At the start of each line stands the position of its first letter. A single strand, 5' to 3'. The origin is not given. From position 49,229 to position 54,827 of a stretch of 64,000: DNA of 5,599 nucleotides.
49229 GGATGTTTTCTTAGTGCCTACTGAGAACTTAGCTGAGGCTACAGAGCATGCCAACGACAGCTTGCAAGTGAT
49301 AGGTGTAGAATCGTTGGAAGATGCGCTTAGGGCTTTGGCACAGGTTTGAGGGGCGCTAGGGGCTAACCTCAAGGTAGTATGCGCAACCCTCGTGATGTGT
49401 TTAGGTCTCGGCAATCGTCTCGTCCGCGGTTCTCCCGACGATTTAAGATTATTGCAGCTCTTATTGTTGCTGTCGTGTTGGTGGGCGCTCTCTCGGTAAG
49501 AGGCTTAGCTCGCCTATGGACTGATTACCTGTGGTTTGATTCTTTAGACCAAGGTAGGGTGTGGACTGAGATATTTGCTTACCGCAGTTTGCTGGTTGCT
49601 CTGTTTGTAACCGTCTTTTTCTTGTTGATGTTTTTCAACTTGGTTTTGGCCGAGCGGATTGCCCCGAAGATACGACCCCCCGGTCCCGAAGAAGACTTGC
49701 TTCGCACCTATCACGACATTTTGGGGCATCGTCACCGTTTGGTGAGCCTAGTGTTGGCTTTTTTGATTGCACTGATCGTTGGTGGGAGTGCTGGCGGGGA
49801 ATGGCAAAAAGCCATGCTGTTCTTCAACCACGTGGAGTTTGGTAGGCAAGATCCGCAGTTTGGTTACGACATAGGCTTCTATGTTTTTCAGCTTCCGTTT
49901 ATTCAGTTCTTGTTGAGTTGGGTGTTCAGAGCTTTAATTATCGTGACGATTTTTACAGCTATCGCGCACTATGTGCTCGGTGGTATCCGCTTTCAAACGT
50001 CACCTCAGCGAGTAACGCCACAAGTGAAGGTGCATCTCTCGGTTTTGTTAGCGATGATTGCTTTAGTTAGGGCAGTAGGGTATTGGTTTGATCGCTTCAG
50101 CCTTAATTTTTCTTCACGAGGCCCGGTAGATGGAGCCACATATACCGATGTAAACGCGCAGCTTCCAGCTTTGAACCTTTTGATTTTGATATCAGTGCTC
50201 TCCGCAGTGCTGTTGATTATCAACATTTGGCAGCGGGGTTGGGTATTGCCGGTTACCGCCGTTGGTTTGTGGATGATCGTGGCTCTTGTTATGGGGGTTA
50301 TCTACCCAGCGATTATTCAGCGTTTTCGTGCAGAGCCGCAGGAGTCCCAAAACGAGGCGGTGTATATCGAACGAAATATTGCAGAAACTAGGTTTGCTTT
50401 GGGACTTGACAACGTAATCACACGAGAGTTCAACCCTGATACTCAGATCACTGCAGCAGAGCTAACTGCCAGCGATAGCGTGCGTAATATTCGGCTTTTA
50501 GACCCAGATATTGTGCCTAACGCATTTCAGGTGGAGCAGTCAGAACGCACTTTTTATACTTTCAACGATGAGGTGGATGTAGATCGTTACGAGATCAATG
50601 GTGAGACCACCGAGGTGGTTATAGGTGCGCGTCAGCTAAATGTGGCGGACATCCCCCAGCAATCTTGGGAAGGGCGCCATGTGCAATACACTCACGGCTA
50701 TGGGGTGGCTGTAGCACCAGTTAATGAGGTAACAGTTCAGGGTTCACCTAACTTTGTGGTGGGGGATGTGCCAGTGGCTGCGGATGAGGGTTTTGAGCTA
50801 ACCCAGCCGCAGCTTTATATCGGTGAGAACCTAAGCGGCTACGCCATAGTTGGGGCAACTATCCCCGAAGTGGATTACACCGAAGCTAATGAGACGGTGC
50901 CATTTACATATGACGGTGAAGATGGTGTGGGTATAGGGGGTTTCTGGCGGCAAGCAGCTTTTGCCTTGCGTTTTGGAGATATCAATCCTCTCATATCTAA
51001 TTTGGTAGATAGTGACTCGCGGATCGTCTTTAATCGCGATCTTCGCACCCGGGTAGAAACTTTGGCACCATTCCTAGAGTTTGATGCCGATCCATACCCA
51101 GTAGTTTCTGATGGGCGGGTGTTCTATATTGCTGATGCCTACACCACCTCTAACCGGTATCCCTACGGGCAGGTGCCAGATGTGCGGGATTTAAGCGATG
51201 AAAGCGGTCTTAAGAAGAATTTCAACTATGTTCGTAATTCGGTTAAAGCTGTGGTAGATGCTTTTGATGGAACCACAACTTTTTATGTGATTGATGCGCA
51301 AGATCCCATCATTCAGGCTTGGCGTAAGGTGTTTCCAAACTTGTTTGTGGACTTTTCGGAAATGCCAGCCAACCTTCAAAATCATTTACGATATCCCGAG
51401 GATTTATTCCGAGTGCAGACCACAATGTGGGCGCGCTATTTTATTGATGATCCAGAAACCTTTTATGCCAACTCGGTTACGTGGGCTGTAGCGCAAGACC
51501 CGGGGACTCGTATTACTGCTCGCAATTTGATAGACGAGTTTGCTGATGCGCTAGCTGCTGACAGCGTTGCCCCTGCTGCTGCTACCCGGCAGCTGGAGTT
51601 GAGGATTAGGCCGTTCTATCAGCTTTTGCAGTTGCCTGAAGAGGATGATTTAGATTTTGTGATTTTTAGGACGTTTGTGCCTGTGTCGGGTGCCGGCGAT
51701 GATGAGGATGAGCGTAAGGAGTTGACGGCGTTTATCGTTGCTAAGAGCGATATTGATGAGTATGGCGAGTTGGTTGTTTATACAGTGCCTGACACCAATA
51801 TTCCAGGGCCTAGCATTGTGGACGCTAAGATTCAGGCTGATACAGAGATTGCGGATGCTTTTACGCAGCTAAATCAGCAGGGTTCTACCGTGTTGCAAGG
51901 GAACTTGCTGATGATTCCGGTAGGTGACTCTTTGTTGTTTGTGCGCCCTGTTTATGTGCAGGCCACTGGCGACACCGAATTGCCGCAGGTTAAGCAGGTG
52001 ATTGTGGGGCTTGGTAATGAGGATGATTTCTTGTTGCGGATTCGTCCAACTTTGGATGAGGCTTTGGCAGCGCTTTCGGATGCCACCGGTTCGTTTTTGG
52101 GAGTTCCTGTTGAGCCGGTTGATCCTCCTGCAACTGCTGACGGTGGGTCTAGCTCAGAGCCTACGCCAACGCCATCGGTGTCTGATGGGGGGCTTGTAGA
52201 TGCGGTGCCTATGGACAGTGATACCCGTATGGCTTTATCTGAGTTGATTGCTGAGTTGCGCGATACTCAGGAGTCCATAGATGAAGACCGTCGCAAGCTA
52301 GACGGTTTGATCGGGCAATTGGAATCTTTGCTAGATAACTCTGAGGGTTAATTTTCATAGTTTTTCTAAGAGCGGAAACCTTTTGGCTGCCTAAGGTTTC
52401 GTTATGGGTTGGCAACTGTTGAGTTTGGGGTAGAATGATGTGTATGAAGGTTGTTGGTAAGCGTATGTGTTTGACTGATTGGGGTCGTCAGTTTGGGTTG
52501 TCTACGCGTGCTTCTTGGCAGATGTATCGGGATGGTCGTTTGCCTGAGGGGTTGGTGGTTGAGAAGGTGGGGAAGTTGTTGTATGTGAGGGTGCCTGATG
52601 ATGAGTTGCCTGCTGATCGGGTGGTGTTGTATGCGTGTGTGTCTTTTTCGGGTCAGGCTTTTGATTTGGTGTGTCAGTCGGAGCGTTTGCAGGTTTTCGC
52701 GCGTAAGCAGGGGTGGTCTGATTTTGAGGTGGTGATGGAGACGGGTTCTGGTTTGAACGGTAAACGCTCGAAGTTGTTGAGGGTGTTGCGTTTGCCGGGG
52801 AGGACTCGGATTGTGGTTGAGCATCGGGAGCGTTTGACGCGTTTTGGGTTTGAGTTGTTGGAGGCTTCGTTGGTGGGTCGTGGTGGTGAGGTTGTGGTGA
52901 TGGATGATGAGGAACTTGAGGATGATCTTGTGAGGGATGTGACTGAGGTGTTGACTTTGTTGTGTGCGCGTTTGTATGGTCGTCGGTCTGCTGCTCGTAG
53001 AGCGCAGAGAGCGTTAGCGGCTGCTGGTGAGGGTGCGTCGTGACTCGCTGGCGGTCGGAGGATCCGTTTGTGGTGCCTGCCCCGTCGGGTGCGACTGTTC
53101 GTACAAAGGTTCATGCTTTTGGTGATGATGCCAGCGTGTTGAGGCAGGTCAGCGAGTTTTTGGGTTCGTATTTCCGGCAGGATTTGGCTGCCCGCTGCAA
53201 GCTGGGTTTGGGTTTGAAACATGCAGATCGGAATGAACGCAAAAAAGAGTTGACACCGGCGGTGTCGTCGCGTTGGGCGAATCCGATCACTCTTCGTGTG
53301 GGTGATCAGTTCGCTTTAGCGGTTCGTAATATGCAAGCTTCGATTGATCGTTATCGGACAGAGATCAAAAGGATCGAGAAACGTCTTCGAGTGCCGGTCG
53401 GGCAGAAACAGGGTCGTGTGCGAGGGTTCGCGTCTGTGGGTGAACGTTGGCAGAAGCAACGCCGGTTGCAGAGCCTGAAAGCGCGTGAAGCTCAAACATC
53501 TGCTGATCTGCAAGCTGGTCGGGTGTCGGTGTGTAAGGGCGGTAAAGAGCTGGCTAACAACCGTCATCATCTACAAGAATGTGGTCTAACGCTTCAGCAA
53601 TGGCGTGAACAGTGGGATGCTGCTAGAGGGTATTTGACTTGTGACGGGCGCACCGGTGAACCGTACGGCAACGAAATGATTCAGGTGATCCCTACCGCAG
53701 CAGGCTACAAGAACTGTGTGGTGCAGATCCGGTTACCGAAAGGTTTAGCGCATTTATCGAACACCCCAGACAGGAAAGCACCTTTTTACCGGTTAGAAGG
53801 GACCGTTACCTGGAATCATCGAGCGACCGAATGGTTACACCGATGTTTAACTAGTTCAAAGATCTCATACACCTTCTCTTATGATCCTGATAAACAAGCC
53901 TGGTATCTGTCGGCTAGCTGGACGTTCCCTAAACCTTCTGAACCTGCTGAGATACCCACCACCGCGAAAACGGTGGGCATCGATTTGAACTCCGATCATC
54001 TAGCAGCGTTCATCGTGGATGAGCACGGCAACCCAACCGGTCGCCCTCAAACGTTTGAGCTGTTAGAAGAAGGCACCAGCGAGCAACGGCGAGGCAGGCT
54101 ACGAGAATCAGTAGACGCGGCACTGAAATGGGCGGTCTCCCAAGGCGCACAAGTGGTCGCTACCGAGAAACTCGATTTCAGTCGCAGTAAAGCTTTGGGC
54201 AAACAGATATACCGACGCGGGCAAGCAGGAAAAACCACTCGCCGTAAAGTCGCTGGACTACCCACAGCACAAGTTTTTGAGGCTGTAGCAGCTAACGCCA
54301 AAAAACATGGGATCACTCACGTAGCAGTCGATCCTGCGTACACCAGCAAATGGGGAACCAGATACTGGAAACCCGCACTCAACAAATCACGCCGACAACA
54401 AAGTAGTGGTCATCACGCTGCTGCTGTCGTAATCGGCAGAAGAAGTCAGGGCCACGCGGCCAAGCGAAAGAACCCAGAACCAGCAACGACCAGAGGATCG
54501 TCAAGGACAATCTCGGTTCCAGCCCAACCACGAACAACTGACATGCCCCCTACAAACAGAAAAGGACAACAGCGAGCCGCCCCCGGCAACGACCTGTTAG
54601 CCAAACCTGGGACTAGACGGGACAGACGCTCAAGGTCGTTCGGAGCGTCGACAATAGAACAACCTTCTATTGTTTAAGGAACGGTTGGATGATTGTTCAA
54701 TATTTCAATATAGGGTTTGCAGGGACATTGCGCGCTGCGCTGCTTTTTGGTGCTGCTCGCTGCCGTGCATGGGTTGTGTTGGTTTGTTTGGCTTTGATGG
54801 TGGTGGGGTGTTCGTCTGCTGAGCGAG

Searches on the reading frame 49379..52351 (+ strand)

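Call 4: search_protein_families(library=pfam, proteins=[window:49379-52351:+], max_evalue=0.01)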
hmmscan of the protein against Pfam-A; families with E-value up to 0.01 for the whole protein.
window:49379-52351:+ (990 aa): 1 family
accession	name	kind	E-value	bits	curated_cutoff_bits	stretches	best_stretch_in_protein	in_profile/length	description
PF03699.18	UPF0182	-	3.1e-255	849.5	27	1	28-830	3-769/770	Uncharacterised protein family (UPF0182)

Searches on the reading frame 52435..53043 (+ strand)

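Call 4: search_protein_families(library=pfam, proteins=[window:52435-53043:+], max_evalue=0.01)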
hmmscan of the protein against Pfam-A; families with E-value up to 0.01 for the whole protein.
window:52435-53043:+ (202 aa): 1 family
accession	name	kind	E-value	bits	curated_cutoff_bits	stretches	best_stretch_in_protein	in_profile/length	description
PF00239.26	Resolvase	-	3.6e-10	40.5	23.3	1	63-193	1-140/145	Resolvase, N terminal domain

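Call 56: search_protein_families(library=ncbifam, proteins=[window:52435-53043:+], max_evalue=0.01)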
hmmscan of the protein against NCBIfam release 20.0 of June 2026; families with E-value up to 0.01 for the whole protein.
window:52435-53043:+ (202 aa): 2 families
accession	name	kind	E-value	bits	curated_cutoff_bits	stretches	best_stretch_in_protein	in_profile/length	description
NF033518.0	transpos_IS607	equivalog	1.9e-40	138.4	110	1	15-188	2-186/187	IS607 family transposase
NF049883.1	resolv_YneB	equivalog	0.0019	17.7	175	1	63-125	2-66/211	YneB family resolvase-like protein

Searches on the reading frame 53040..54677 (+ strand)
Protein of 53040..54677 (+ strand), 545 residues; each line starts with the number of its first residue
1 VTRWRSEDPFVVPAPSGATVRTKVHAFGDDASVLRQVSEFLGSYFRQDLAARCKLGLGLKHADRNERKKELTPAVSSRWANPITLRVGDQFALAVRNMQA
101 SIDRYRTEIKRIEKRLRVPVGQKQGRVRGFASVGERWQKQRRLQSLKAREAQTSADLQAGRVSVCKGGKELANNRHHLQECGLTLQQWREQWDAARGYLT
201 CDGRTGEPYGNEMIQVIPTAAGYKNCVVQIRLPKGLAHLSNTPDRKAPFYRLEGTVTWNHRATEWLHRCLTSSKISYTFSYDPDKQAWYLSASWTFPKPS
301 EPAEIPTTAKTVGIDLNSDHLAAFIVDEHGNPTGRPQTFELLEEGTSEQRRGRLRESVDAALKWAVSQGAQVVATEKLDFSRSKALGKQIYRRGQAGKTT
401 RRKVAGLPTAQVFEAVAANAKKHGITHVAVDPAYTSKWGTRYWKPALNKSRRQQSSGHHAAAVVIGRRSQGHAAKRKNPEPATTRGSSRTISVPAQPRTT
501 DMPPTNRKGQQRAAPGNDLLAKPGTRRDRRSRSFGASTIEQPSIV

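Call 4: search_protein_families(library=pfam, proteins=[window:53040-54677:+], max_evalue=0.01)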
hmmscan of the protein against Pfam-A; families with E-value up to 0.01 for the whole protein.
window:53040-54677:+ (545 aa): 1 family
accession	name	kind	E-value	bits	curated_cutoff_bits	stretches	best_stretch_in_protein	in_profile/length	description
PF07282.18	Cas12f1-like_TNB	-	0.0085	16.7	26.3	0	412-438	4-30/60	Cas12f1-like, TNB domain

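Call 56: search_protein_families(library=ncbifam, proteins=[window:53040-54677:+], max_evalue=0.01)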
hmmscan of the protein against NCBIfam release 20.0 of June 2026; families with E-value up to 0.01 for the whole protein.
window:53040-54677:+ (545 aa): 1 family
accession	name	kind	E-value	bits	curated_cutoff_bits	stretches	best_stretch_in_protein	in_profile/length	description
NF040570.1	guided_TnpB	subfamily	2.7e-11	43.4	100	2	271-328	158-214/389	RNA-guided endonuclease TnpB family protein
